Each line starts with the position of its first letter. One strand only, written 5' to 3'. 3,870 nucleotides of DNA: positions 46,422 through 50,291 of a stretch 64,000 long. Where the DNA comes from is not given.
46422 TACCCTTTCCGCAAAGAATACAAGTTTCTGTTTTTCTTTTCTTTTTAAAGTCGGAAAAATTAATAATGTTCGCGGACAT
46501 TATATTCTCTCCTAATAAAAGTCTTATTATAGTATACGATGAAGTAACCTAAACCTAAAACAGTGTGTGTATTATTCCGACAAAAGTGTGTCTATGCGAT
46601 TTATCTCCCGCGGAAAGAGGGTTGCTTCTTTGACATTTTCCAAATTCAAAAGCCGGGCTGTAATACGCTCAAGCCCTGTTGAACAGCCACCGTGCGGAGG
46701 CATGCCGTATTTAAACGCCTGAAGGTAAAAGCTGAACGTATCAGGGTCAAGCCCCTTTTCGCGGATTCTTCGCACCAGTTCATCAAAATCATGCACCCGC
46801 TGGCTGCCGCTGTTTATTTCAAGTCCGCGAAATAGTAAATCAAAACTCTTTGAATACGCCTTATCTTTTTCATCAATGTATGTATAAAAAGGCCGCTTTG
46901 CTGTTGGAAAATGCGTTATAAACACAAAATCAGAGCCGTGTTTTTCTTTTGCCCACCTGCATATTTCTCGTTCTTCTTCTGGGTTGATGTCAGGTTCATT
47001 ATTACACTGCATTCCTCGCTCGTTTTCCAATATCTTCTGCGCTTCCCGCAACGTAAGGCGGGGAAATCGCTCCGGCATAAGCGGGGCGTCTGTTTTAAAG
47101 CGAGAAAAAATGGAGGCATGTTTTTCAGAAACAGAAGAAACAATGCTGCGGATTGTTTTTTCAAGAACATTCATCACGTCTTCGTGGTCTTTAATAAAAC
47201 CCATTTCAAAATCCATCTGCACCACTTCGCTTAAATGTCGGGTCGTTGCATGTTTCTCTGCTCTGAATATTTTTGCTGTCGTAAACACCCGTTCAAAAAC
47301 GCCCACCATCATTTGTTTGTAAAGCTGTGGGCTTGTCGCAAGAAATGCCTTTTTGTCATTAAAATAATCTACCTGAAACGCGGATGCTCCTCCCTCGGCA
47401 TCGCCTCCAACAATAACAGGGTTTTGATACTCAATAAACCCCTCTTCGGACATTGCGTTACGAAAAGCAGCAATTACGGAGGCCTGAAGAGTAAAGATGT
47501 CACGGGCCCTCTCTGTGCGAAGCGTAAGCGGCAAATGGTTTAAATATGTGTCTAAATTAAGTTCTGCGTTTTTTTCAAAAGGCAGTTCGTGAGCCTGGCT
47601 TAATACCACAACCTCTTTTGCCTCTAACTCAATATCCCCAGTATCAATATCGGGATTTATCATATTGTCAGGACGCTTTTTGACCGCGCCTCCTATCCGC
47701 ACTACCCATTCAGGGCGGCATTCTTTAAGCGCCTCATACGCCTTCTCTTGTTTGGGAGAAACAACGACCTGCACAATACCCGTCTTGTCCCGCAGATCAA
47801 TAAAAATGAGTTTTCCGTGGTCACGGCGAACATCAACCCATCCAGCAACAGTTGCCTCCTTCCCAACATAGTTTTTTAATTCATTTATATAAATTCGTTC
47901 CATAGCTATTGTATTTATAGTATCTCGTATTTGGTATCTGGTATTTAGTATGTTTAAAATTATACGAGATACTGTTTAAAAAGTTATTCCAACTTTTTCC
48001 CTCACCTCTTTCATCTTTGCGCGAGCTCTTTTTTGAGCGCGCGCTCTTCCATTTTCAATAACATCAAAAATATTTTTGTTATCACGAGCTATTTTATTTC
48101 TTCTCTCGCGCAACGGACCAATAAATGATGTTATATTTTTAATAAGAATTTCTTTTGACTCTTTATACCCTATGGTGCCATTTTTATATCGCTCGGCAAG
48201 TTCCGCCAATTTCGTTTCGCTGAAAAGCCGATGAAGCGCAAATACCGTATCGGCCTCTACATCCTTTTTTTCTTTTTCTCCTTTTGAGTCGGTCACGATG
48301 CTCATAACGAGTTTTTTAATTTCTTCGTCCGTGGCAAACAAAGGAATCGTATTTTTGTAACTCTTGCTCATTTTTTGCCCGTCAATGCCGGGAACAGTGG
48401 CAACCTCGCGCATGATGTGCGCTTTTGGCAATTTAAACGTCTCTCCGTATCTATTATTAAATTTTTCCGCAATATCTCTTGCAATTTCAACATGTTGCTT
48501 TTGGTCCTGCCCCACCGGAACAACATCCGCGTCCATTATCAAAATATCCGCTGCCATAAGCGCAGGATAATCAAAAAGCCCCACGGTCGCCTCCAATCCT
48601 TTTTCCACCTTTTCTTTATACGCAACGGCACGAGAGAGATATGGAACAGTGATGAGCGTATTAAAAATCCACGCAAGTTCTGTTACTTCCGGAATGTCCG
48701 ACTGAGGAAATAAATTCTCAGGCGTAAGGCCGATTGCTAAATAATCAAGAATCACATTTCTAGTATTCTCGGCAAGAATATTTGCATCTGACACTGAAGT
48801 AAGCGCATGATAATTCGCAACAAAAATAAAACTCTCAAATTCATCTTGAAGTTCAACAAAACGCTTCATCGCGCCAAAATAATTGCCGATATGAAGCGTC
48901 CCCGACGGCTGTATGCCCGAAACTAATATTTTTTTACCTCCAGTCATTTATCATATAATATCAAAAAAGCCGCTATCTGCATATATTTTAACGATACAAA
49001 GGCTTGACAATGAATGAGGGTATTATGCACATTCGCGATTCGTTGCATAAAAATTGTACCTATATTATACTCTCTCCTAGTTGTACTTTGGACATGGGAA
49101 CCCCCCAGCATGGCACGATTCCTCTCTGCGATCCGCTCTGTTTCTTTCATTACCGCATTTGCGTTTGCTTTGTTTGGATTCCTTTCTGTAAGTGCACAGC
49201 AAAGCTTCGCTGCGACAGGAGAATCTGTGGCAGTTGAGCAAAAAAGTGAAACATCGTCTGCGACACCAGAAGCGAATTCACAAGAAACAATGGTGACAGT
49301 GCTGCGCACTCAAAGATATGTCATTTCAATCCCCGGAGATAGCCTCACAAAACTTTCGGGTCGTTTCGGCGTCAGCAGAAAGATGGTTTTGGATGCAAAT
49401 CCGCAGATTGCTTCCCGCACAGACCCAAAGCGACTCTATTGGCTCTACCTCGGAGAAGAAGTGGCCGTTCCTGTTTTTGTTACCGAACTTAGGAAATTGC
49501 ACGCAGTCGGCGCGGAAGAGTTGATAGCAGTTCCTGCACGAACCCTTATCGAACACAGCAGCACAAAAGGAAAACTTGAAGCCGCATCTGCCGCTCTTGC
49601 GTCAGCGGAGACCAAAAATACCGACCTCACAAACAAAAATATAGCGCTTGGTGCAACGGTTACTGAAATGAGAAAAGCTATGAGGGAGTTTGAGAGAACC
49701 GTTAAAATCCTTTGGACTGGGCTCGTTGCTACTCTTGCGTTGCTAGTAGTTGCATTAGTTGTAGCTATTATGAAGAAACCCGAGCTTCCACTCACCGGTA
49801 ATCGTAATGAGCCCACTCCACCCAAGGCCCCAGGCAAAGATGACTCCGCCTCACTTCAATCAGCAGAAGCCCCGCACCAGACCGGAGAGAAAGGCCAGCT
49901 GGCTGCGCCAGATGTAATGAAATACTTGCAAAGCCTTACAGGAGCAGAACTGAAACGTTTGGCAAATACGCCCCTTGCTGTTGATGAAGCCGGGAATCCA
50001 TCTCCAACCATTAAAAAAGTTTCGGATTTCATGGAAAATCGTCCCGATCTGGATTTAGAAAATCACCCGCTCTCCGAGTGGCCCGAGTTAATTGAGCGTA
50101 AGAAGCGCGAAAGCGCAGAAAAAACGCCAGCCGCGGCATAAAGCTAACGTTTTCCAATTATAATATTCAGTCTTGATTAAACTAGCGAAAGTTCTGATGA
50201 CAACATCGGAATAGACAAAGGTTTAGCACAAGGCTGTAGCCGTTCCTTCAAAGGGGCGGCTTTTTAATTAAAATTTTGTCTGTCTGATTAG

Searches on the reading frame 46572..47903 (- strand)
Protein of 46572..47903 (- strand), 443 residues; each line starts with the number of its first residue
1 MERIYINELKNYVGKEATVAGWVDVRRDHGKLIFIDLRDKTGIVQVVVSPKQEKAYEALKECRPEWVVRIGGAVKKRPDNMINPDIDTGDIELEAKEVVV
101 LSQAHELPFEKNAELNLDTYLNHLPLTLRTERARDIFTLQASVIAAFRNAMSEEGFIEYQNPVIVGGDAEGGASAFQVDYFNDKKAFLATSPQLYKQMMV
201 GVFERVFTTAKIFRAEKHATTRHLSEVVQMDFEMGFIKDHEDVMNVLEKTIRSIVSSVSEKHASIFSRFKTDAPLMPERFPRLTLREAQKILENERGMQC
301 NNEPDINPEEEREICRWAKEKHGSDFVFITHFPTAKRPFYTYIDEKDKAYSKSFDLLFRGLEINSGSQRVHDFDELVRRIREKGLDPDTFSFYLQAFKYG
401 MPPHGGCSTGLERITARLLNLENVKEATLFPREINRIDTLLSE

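Call 8: search_protein_families(library=pfam, proteins=[window:46572-47903:-], max_evalue=0.01)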
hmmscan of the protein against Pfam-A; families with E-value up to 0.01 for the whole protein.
window:46572-47903:- (443 aa): 3 families
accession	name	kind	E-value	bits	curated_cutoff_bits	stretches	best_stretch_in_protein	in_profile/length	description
PF00152.25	tRNA-synt_2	-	3.3e-81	273.2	25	1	118-433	3-307/308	tRNA synthetases class II (D, K and N)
PF01336.31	tRNA_anti-codon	-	4.1e-17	62.3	27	1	18-101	2-75/75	OB-fold nucleic acid binding domain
PF03590.20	AsnA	-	0.0022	18.2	27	1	202-284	80-161/228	Aspartate-ammonia ligase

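Call 11: search_protein_families(library=ncbifam, proteins=[window:46572-47903:-], max_evalue=0.01)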
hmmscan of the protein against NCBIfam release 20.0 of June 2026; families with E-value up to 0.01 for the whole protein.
window:46572-47903:- (443 aa): 19 families
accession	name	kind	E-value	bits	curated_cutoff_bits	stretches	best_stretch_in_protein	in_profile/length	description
NF003483.0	PRK05159.1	equivalog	1.5e-147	492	353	1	1-437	3-436/438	aspartate--tRNA(Asn) ligase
TIGR00458.1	aspS_nondisc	equivalog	5e-112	375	368.4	1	13-437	11-426/428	aspartate--tRNA(Asn) ligase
NF001750.0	PRK00476.1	equivalog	1.4e-82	277.9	443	2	8-268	11-276/590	aspartate--tRNA ligase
NF003037.0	PRK03932.1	equivalog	3.5e-75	253.7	414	1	3-438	3-450/451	asparagine--tRNA ligase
TIGR00459.1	aspS_bact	equivalog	6.3e-75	252.7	373.85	2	2-267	3-263/586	aspartate--tRNA ligase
TIGR00457.1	asnS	equivalog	1.2e-71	241.9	342.6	1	6-438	8-454/455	asparagine--tRNA ligase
NF009460.0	PRK12820.1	equivalog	3.7e-51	174.1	1379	2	3-251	23-287/723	bifunctional aspartyl-tRNA synthetase/aspartyl/glutamyl-tRNA amidotransferase subunit C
NF005052.0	PRK06462.1-1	equivalog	1.8e-43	149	368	1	116-432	28-345/353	asparagine synthetase A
NF001756.1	PRK00484.1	subfamily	4e-37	128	468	1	13-432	50-484/488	lysine--tRNA ligase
NF005054.0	PRK06462.1-4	equivalog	5.6e-31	107.8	309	1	125-432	13-310/318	asparagine synthetase A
TIGR00499.1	lysS_bact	equivalog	3.7e-30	105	427.6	2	14-305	53-337/496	lysine--tRNA ligase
NF009101.0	PRK12445.1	subfamily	2.1e-24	85.9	1026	2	14-299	65-343/505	lysine--tRNA ligase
NF002821.0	PRK02983.1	equivalog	1.3e-22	79.7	742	2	10-218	655-861/1102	bifunctional lysylphosphatidylglycerol synthetase/lysine--tRNA ligase LysX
NF006828.0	PRK09350.1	equivalog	5e-18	65.4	264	1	138-432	17-322/325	elongation factor P--(R)-beta-lysine ligase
TIGR00462.1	genX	equivalog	1.3e-16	61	286.9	1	140-429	4-303/304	EF-P lysine aminoacylase EpmA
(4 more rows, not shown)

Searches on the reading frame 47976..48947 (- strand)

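Call 100: search_protein_families(library=ncbifam, proteins=[window:47976-48947:-], max_evalue=0.001)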
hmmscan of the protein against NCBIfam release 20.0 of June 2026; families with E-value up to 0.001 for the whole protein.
window:47976-48947:- (323 aa): 11 families
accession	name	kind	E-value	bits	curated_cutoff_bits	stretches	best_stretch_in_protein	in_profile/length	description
NF009207.0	PRK12556.1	equivalog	1.4e-98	329.8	479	1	5-321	3-331/332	tryptophan--tRNA ligase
NF008923.0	PRK12284.1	equivalog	1.6e-90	304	597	1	8-321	5-331/431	tryptophan--tRNA ligase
TIGR00233.1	trpS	equivalog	8.6e-89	298.1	176.75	1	5-321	2-328/328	tryptophan--tRNA ligase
NF008922.0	PRK12283.1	equivalog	4.3e-71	239.9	572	2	6-170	4-174/400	tryptophan--tRNA ligase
NF008925.0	PRK12285.1-2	equivalog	6.3e-23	81.3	451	1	7-293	64-360/365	tryptophan--tRNA ligase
NF008927.0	PRK12285.1-4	equivalog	4.3e-22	78.7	478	1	3-306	71-381/385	tryptophan--tRNA ligase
NF006330.0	PRK08560.1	equivalog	3.7e-16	59.1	220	1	11-215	38-246/342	tyrosine--tRNA ligase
NF008926.0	PRK12285.1-3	equivalog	1.3e-15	57.2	320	1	8-164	68-229/429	tryptophan--tRNA ligase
NF008924.0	PRK12285.1-1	equivalog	1.7e-14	53.9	644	1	7-288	75-360/381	tryptophan--tRNA ligase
TIGR00234.1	tyrS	equivalog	1.7e-10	40.6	113.8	1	97-294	144-320/406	tyrosine--tRNA ligase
NF008928.0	PRK12285.1-5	equivalog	2.6e-07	29.6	891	1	8-163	95-252/530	tryptophan--tRNA ligase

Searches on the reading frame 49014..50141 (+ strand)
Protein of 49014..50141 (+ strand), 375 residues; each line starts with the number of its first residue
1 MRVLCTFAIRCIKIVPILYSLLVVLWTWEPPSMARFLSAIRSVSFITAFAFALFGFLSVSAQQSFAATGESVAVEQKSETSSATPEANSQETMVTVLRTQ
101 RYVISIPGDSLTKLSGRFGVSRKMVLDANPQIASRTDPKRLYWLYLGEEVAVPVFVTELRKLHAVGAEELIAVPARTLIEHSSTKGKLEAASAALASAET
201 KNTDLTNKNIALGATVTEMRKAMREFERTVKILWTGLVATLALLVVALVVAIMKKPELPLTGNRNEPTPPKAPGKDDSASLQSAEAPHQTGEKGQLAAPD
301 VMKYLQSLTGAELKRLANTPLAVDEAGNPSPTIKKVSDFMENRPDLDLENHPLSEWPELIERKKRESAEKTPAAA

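Call 100: search_protein_families(library=ncbifam, proteins=[window:49014-50141:+], max_evalue=0.001)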
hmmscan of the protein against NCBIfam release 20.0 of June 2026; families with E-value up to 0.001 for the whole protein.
window:49014-50141:+ (375 aa): 1 family
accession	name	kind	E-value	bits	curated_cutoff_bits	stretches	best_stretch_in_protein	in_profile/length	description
TIGR02899.1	spore_safA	subfamily_domain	0.00078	19.3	67.85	0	107-133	3-29/44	SafA/ExsA family spore coat assembly protein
